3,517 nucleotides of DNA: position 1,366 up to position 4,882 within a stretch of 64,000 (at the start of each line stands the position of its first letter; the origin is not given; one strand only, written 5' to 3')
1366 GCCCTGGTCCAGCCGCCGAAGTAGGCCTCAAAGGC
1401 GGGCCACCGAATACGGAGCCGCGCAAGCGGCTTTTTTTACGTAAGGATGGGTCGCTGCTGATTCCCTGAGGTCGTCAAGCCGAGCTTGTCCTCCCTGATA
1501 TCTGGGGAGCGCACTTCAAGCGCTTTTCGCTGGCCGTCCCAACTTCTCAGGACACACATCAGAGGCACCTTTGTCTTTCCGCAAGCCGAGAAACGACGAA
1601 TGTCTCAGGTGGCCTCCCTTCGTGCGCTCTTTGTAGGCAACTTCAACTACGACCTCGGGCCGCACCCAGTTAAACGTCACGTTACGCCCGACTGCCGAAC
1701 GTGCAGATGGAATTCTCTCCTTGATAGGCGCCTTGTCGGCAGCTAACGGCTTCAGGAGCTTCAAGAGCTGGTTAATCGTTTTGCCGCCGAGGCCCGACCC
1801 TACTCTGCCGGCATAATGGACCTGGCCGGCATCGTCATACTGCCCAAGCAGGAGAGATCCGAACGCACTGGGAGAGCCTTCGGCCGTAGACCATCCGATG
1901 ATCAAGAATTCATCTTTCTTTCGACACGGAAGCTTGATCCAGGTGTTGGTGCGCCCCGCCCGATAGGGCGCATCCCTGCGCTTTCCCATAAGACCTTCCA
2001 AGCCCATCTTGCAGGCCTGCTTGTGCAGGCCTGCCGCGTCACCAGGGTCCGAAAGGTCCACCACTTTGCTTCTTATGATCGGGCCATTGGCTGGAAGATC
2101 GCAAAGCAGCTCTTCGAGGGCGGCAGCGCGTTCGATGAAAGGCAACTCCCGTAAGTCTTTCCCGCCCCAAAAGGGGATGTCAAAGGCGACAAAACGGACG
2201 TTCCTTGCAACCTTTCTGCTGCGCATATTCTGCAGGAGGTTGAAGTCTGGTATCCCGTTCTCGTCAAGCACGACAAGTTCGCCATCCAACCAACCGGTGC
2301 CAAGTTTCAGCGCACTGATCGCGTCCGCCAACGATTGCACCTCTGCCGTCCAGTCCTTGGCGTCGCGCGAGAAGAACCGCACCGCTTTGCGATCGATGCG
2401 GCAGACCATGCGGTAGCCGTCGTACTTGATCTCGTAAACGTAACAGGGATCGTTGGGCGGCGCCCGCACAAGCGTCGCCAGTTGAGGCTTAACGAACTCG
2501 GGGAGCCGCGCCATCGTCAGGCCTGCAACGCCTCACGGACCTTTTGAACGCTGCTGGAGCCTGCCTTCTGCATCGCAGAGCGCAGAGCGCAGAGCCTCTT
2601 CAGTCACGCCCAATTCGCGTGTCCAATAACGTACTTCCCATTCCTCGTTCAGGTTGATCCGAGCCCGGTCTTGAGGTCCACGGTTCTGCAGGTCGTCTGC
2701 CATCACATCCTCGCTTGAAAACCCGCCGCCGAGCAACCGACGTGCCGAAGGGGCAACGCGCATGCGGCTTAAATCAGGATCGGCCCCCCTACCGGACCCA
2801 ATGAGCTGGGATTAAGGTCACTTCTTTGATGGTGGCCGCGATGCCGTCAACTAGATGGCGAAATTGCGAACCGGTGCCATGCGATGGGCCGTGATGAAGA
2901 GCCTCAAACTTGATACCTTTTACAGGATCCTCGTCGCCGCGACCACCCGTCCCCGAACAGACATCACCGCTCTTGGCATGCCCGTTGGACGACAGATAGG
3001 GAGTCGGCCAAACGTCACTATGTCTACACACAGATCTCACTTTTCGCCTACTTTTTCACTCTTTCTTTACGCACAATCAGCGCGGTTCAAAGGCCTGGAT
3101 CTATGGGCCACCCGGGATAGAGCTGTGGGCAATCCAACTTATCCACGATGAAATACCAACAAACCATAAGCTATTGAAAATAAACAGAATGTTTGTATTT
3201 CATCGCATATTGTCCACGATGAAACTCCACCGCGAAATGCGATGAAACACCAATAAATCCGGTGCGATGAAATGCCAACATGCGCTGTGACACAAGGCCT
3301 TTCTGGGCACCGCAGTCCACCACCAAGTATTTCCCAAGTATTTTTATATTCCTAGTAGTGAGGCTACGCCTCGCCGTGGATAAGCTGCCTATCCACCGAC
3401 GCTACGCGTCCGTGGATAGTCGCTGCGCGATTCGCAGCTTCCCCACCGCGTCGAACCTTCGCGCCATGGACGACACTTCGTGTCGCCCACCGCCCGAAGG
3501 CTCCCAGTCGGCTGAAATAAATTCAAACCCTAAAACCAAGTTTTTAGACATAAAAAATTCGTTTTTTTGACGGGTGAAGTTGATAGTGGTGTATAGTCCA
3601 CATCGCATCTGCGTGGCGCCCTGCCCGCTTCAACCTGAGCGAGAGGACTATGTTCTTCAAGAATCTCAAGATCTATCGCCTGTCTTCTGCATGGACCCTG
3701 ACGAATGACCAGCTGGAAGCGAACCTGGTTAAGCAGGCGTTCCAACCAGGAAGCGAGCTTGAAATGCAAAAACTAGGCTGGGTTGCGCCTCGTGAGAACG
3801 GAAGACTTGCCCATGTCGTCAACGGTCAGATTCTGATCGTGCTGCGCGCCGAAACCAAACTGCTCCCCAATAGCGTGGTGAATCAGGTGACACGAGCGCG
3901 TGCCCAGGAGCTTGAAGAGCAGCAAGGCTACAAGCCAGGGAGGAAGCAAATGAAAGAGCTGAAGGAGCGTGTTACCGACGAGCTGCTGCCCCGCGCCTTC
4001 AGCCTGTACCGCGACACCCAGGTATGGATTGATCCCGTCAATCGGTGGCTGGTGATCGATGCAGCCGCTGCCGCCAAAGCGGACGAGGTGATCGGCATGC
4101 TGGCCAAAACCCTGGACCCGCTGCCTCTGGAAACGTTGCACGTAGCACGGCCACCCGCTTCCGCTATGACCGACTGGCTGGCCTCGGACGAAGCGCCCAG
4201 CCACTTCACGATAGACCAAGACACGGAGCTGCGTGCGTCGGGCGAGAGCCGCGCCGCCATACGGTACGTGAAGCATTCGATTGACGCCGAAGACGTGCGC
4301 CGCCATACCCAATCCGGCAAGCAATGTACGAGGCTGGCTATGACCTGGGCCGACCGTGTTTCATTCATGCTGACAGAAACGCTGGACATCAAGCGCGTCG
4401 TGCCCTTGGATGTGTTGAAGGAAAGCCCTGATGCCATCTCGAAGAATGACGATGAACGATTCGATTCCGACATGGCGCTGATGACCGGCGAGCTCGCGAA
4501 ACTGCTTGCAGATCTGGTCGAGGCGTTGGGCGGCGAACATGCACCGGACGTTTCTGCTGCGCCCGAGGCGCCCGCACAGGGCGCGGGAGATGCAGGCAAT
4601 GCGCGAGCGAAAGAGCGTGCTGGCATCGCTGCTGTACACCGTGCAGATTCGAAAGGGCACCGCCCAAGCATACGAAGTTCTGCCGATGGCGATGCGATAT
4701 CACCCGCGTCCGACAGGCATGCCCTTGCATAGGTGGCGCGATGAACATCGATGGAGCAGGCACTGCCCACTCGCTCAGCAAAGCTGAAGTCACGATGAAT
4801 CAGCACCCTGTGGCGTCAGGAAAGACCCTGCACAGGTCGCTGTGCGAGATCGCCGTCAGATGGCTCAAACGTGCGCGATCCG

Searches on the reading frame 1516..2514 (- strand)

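Call 47: search_protein_families(library=ncbifam, proteins=[window:1516-2514:-], max_evalue=0.001)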
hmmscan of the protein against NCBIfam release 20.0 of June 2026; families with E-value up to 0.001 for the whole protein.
window:1516-2514:- (332 aa): 13 families
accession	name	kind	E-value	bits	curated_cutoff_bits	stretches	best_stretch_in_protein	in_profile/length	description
NF004628.0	PRK05972.1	subfamily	1.3e-99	334.5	895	1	3-329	239-554/870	ATP-dependent DNA ligase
TIGR02779.1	NHEJ_ligase_lig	equivalog_domain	9.3e-87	291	227.75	1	10-320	1-300/302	non-homologous end-joining DNA ligase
TIGR02776.1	NHEJ_ligase_prk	equivalog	2.6e-82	277.5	373.2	1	20-328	2-300/587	DNA ligase D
NF007210.0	PRK09632.1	equivalog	1.2e-62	212.3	989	1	24-322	495-779/781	ATP-dependent DNA ligase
NF006078.0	PRK08224.1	equivalog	4.5e-38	131.1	296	1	7-329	8-338/350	ATP-dependent DNA ligase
TIGR00574.1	dnl1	superfamily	1.8e-28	99.6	217.8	1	8-299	170-483/527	ATP-dependent DNA ligase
NF005796.0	PRK07636.1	subfamily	6.2e-27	94.4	337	1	7-210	2-199/275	ATP-dependent DNA ligase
TIGR04120.1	DNA_lig_bact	equivalog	2.8e-23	82.7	400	1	25-194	223-395/526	cisplatin damage response ATP-dependent DNA ligase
NF006701.0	PRK09247.1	equivalog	4.3e-23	82.1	543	1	25-194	227-404/540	ATP-dependent DNA ligase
NF002868.0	PRK03180.1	equivalog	4e-22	78.6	641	1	26-319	207-495/509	ATP-dependent DNA ligase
NF041331.1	LigA_Halo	equivalog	1.5e-21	76.5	830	1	27-319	251-540/552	ATP-dependent DNA ligase LigA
NF007211.0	PRK09633.1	equivalog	1.5e-16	59.9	774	1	13-213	6-224/610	DNA ligase D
NF006592.0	PRK09125.1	equivalog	1e-09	37.8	200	1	76-227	87-233/283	DNA ligase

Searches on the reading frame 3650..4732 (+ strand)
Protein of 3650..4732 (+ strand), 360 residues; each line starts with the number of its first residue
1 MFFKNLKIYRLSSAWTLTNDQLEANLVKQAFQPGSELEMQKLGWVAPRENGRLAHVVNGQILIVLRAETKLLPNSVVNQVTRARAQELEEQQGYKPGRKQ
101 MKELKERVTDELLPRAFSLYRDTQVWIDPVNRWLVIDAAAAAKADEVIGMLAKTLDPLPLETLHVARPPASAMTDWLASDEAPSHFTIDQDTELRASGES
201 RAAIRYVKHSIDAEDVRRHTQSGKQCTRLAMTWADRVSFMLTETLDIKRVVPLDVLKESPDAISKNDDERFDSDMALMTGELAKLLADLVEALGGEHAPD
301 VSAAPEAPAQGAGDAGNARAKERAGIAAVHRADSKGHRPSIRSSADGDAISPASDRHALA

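Call 47: search_protein_families(library=ncbifam, proteins=[window:3650-4732:+], max_evalue=0.001)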
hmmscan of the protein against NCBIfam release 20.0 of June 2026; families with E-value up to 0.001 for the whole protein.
window:3650-4732:+ (360 aa): 6 families
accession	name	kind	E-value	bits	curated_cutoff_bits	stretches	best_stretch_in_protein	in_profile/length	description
NF001463.0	PRK00321.1-4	subfamily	5e-143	476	324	1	1-304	1-305/311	recombination-associated protein RdgC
NF001464.0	PRK00321.1-5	subfamily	8.8e-88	294.5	227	1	1-300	1-303/307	recombination-associated protein RdgC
NF001462.0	PRK00321.1-3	equivalog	1.5e-82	277.2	330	1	1-297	2-301/304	recombination-associated protein RdgC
NF001460.0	PRK00321.1-1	equivalog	6.1e-72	242.5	501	1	1-297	2-301/303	recombination-associated protein RdgC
NF001461.0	PRK00321.1-2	equivalog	1.1e-55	189.2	470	1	1-300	1-304/306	recombination-associated protein RdgC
NF001465.0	PRK00321.1-6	subfamily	4.5e-43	147.5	489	1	1-292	1-294/302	recombination-associated protein RdgC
